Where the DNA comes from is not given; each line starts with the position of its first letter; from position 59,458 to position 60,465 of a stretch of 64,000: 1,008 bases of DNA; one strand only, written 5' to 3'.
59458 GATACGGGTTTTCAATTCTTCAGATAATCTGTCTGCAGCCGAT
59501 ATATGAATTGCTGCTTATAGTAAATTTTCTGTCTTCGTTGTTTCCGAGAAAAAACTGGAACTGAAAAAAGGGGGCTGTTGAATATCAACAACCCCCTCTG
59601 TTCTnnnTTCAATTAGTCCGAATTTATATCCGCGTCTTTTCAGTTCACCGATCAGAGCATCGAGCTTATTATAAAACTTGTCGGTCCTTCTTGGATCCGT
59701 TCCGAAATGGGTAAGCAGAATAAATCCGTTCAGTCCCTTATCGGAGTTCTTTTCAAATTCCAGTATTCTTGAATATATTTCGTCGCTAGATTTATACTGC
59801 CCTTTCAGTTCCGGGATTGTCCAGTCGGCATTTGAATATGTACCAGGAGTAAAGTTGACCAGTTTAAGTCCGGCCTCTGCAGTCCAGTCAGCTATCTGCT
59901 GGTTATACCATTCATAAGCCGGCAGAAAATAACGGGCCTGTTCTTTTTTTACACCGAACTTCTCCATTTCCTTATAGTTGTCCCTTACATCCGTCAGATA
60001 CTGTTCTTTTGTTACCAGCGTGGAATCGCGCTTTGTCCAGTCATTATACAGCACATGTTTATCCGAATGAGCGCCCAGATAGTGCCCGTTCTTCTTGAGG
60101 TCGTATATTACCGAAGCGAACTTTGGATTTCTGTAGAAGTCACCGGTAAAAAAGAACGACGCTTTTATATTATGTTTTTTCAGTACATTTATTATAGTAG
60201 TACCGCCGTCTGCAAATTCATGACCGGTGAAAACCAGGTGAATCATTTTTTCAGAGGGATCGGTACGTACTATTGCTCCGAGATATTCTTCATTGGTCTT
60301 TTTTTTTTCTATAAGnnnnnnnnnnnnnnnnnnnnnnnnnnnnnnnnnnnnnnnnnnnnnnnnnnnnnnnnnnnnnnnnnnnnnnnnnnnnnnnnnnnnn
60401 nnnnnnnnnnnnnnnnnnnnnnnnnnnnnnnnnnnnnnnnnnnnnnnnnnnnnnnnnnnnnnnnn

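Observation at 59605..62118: Secreted GH9 glycosidase fused to a CE4-like deacetylase: a possible one-protein deacetylate-and-cleave enzyme for GlcNAc-containing glycans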

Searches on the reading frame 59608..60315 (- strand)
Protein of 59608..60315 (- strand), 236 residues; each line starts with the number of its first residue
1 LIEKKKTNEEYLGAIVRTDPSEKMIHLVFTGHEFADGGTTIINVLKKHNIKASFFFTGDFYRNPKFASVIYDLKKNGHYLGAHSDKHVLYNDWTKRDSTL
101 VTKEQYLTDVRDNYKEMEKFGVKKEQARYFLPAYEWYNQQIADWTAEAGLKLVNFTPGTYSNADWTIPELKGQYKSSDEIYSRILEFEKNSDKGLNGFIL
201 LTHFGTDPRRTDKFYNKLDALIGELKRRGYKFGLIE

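Call 16: search_solved_structures(query=window:59608-60285:-, max_evalue=1, show_alignments=5)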
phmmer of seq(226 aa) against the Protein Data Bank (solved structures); distinct sequences matched with E-value up to 1: 30.
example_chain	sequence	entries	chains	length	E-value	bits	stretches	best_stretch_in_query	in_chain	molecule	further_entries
1ny1_A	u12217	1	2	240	5.7e-07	32.7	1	9-170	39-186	Probable polysaccharide deacetylase pdaA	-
2j13_A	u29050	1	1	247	6.1e-07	32.6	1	8-167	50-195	POLYSACCHARIDE DEACETYLASE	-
1w1a_1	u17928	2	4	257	7.4e-07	32.3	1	9-170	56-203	PROBABLE POLYSACCHARIDE DEACETYLASE PDAA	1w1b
1w17_A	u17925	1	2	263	7.7e-07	32.2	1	9-170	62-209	PROBABLE POLYSACCHARIDE DEACETYLASE PDAA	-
7bkf_A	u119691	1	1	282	4.2e-06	29.8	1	5-83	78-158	Putative polysaccharide deacetylase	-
6hpa_A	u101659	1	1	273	4.4e-06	29.8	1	5-83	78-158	Putative polysaccharide deacetylase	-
6hm9_A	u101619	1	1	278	4.4e-06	29.8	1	5-83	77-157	Putative polysaccharide deacetylase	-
5o6y_A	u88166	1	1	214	4.8e-05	26.4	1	28-78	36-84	Peptidoglycan N-acetylglucosamine deacetylase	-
5o6y_B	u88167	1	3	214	4.8e-05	26.4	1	28-78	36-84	Peptidoglycan N-acetylglucosamine deacetylase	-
5jmu_A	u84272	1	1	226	7.5e-05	25.7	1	8-87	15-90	Peptidoglycan N-acetylglucosamine deacetylase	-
4l1g_A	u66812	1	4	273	9.8e-05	25.4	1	28-78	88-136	Peptidoglycan N-acetylglucosamine deacetylase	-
7y51_A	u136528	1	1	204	0.00018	24.5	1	11-222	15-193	Predicted xylanase/chitin deacetylase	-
7fbw_A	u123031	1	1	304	0.00082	22.3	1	11-222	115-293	Predicted xylanase/chitin deacetylase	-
5n1j_A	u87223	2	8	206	0.0018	21.2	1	30-79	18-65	Peptidoglycan N-acetylglucosamine deacetylase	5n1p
5nc6_A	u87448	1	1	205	0.0021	21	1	30-79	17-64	Peptidoglycan N-acetylglucosamine deacetylase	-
2c71_A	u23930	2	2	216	0.0021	21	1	10-75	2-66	GLYCOSIDE HYDROLASE, FAMILY 11:CLOSTRIDIUM CELLULOSOME ENZYME, DOCKERIN TYPE I:POLYSACCHAR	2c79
7ax7_A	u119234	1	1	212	0.3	14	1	12-83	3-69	Endo-1,4-beta-xylanase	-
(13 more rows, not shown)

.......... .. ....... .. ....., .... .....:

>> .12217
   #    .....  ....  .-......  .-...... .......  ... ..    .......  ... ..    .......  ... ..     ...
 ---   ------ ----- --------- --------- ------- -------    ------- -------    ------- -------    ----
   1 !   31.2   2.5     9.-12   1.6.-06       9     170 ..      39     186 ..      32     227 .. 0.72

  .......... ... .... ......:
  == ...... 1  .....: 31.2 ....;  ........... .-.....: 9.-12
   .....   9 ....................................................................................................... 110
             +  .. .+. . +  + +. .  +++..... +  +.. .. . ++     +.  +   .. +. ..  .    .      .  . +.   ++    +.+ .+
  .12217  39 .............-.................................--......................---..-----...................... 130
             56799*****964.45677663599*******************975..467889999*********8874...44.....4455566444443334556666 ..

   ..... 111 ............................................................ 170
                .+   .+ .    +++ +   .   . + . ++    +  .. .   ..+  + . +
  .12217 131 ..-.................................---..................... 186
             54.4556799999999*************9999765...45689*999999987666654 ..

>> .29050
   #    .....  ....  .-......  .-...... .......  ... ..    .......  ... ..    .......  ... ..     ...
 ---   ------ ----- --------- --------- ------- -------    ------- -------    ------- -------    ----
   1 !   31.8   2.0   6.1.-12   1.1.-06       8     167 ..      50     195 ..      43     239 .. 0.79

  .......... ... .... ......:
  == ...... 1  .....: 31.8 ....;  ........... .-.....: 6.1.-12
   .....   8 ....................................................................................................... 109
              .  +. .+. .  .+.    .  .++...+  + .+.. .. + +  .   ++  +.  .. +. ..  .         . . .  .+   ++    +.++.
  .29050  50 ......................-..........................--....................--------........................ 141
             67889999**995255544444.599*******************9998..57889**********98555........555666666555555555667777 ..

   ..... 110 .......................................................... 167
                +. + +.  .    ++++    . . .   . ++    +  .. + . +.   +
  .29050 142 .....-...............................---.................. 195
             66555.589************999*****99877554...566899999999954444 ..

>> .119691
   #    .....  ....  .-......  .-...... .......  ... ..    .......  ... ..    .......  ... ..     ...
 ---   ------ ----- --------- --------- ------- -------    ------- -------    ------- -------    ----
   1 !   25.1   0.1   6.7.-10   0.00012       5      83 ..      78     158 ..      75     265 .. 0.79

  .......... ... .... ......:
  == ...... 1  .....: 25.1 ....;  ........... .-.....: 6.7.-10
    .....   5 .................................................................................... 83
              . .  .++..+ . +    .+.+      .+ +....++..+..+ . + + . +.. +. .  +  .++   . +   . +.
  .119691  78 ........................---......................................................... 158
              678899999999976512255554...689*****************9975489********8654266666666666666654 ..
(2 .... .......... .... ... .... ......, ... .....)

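Call 61: search_solved_structures(query=A2, max_evalue=0.01, show_alignments=4)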
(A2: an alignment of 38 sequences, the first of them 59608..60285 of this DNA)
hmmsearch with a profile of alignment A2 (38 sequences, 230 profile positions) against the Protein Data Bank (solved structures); distinct sequences matched with E-value up to 0.01: 30.
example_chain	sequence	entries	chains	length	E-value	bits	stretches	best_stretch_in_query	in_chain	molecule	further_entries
2j13_A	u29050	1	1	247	2.2e-16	63.1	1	2-229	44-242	POLYSACCHARIDE DEACETYLASE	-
1ny1_A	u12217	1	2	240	1.3e-13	54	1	7-228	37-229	Probable polysaccharide deacetylase pdaA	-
1w1a_1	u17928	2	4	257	1.8e-13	53.6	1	7-228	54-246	PROBABLE POLYSACCHARIDE DEACETYLASE PDAA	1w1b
1w17_A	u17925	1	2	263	1.9e-13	53.5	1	7-228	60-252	PROBABLE POLYSACCHARIDE DEACETYLASE PDAA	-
7y51_A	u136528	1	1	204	5.5e-12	48.7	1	11-229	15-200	Predicted xylanase/chitin deacetylase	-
7fbw_A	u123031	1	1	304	2.2e-11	46.8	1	11-229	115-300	Predicted xylanase/chitin deacetylase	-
7bkf_A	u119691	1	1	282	3e-10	43.1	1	5-229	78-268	Putative polysaccharide deacetylase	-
6hpa_A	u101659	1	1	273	3.8e-10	42.7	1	5-229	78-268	Putative polysaccharide deacetylase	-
6hm9_A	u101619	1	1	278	6.3e-10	42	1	5-229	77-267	Putative polysaccharide deacetylase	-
2c1i_A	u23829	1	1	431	1.7e-09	40.6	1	10-79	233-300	PEPTIDOGLYCAN GLCNAC DEACETYLASE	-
5o6y_A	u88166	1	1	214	2.2e-09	40.2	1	12-228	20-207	Peptidoglycan N-acetylglucosamine deacetylase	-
2c1g_A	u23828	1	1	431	2.3e-09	40.2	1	10-79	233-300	PEPTIDOGLYCAN GLCNAC DEACETYLASE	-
5o6y_B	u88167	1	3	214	7.4e-09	38.5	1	12-228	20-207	Peptidoglycan N-acetylglucosamine deacetylase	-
4l1g_A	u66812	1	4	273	1.8e-08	37.2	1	12-227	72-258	Peptidoglycan N-acetylglucosamine deacetylase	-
4m1b_A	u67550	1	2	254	7.7e-08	35.2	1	5-229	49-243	Polysaccharide deacetylase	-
7ax7_A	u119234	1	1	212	5.1e-06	29.2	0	14-132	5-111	Endo-1,4-beta-xylanase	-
2c71_A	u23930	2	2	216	1.7e-05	27.5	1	28-74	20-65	GLYCOSIDE HYDROLASE, FAMILY 11:CLOSTRIDIUM CELLULOSOME ENZYME, DOCKERIN TYPE I:POLYSACCHAR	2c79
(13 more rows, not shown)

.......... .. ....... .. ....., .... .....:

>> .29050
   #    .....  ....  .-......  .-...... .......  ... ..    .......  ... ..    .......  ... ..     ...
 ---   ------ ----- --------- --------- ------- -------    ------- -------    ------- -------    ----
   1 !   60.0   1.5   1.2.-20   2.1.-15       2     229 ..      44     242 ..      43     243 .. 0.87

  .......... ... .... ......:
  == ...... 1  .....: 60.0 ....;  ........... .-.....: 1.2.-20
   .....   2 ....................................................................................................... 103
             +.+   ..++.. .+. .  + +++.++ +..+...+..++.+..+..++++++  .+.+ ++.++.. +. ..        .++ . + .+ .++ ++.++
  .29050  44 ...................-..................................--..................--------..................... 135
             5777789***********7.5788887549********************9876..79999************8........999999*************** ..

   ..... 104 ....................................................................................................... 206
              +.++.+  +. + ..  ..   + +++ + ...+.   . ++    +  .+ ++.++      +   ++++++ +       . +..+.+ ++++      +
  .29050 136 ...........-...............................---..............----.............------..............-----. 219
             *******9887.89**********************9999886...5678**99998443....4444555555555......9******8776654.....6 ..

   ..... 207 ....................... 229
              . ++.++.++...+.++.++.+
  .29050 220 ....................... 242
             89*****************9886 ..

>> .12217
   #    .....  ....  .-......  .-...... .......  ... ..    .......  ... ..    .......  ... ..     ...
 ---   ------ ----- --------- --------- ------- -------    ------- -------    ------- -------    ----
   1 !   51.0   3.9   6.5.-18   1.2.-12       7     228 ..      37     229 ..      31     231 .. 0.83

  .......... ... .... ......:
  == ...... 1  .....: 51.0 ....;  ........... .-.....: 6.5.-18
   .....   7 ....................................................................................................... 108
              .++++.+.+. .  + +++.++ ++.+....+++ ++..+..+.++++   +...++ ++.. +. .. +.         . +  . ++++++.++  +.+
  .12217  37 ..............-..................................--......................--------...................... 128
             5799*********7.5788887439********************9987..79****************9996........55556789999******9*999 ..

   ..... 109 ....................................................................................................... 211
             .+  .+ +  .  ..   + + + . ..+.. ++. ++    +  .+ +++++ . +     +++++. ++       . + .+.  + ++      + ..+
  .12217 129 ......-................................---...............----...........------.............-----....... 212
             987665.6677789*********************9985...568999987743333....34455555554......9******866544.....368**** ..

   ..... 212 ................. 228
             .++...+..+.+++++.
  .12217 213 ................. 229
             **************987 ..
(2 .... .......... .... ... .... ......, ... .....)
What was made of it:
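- CE4 includes acetylxylan esterases, and 2c71 and 7ax7 are weak hits (calls 16, 61).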

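Call 64: search_protein_representatives(protein=window:59608-60315:-)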
Query: 236 residues. Proteins with E-value up to 0.001 (for the whole library): 1270; up to 1e-10: 651; up to 1e-30: 192. The best 150 are listed.
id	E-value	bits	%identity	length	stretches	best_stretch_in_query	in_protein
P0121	1.2e-92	326.3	63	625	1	12-232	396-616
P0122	5.1e-85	301.3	59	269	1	12-232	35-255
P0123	7.1e-80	284.4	57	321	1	6-233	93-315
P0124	3.2e-78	279.0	54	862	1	11-233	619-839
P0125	3.3e-78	279.0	55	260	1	10-233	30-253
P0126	3.3e-77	275.7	58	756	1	8-232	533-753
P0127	3.1e-76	272.5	57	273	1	13-232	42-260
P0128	1.3e-75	270.5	56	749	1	7-232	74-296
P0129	1.5e-75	270.3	53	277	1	11-235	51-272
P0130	6.6e-74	264.9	49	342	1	11-231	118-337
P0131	9.0e-74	264.4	56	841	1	5-233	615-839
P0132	2.2e-73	263.2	54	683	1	10-233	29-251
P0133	8.1e-72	258.0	52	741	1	12-232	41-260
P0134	2.0e-71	256.7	57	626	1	13-232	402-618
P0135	5.0e-71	255.5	52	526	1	13-231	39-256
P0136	7.7e-71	254.8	52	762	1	13-231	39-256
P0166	1.4e-58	214.7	48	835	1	13-232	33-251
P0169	1.5e-57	211.4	48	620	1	13-234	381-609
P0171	1.7e-57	211.2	47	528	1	11-235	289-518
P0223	2.2e-48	181.3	45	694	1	13-235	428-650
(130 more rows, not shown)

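Call 65: search_protein_families(library=pfam, proteins=[P0121, P0128, P0132, P0133, P0136, P0166, P0171, P0169, P0223, P0130], max_evalue=0.001)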
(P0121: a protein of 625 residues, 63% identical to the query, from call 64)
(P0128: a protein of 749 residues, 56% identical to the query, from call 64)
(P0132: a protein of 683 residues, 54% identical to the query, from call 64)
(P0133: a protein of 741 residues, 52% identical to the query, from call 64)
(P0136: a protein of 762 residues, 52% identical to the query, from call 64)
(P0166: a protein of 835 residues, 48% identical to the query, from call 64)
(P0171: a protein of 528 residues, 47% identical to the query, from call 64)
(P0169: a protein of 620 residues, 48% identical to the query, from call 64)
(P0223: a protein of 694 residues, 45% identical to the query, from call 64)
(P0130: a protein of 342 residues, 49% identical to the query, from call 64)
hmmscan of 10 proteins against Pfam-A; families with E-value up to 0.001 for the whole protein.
P0121 (625 aa): 3 families
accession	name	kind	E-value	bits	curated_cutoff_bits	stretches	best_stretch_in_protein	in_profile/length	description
PF00756.26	Esterase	-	8.8e-28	98.2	22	1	150-324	5-192/251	Putative esterase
PF01522.26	Polysacc_deac_1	-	1.2e-11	45.1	23.1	1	420-537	19-124/124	Polysaccharide deacetylase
PF00686.25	CBM_20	-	2.6e-08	34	23.3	1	26-98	3-78/97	Starch binding domain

P0128 (749 aa): 5 families
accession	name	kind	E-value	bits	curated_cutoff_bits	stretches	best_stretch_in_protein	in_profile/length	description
PF01522.26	Polysacc_deac_1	-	6.1e-12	46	23.1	1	84-215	3-121/124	Polysaccharide deacetylase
PF13360.13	PQQ_2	-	1.2e-11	45.2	27.6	1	443-572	11-98/233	Outer membrane protein assembly factor BamB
PF23185.1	CFAP43_N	-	6.4e-06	26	27.1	1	461-552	187-279/300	CFAP43 N-terminal domain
PF24807.1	WD40_CDC20-Fz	-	0.00012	21.9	200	0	481-551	35-108/292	CDC20/Fizzy WD40 domain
PF13570.13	Beta-prop_ACSF4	-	0.00037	20.4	133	0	445-602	39-201/329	Beta-alanine-activating enzyme, beta-propeller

P0132 (683 aa): 3 families
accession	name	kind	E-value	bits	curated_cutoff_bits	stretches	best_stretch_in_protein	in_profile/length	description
PF00759.25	Glyco_hydro_9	-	7.8e-50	170.9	27.7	1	360-623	1-239/444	Glycosyl hydrolase family 9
PF02927.20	CelD_N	-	1.4e-11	45.4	24.6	1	268-343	6-81/86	Cellulase N-terminal ig-like domain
PF01522.26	Polysacc_deac_1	-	2.1e-08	34.6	23.1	1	42-163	7-115/124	Polysaccharide deacetylase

P0133 (741 aa): 5 families
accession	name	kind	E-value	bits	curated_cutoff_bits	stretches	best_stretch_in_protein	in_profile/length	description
PF13570.13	Beta-prop_ACSF4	-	6.3e-41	141.3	133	2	323-592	42-328/329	Beta-alanine-activating enzyme, beta-propeller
PF13360.13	PQQ_2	-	2.8e-19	70.2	27.6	2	489-627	26-180/233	Outer membrane protein assembly factor BamB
PF01522.26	Polysacc_deac_1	-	5.8e-15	55.8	23.1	1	47-180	2-122/124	Polysaccharide deacetylase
PF07495.19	Y_Y_Y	-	0.00044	20.5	26.6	0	668-720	6-55/65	Y_Y_Y domain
PF24796.1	WDR55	-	0.00097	18.7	200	0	458-554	67-167/296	WDR55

P0136 (762 aa): 4 families
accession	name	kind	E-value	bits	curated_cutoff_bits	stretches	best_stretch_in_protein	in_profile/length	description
PF13360.13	PQQ_2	-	9.9e-23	81.4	27.6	2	496-634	2-146/233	Outer membrane protein assembly factor BamB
PF01522.26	Polysacc_deac_1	-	1.4e-11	44.9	23.1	1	45-177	3-122/124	Polysaccharide deacetylase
PF13570.13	Beta-prop_ACSF4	-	1.6e-10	41.4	133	1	464-655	36-235/329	Beta-alanine-activating enzyme, beta-propeller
PF25171.1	Beta-prop_WDR36-Utp21_1st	-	0.00025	21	80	1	490-553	165-231/266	WDR36/Utp21 first beta-propeller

P0166 (835 aa): 3 families
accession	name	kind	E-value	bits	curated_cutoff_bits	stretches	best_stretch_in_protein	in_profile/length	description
PF00759.25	Glyco_hydro_9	-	1.2e-72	246.1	27.7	1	361-823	6-442/444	Glycosyl hydrolase family 9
PF02927.20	CelD_N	-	6.1e-17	62.6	24.6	1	264-344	4-84/86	Cellulase N-terminal ig-like domain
PF01522.26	Polysacc_deac_1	-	2.2e-11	44.3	23.1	1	40-172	4-123/124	Polysaccharide deacetylase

P0171 (528 aa): 2 families
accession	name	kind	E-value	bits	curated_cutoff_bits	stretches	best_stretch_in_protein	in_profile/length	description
PF01522.26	Polysacc_deac_1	-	2.9e-09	37.4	23.1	1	317-435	22-122/124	Polysaccharide deacetylase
PF13646.12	HEAT_2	-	8.9e-06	26.3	27.7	0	116-172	22-80/88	HEAT repeats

P0169 (620 aa): 4 families
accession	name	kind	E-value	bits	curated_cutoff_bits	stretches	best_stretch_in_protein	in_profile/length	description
PF13646.12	HEAT_2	-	1.1e-15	58.1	27.7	2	161-235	2-73/88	HEAT repeats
PF03130.22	HEAT_PBS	-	4.2e-07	30.3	20.9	0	209-234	3-26/27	PBS lyase HEAT-like repeat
PF01522.26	Polysacc_deac_1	-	1.5e-06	28.6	23.1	1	387-458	3-71/124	Polysaccharide deacetylase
PF02985.28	HEAT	-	0.00023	21.6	23.5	0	349-374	2-27/31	HEAT repeat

P0223 (694 aa): 3 families
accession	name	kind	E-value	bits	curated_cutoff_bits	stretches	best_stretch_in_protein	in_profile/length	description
PF13646.12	HEAT_2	-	2.7e-14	53.6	27.7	0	365-419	33-88/88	HEAT repeats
PF01522.26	Polysacc_deac_1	-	1.1e-09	38.7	23.1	1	434-559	3-114/124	Polysaccharide deacetylase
PF02985.28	HEAT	-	8e-06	26.1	23.5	0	369-394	5-30/31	HEAT repeat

P0130 (342 aa): 2 families
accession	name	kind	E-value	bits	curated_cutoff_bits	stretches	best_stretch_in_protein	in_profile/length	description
PF01522.26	Polysacc_deac_1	-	4.6e-14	52.9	23.1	1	126-259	3-123/124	Polysaccharide deacetylase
PF02927.20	CelD_N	-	0.00021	22.4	24.6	1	21-71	4-54/86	Cellulase N-terminal ig-like domain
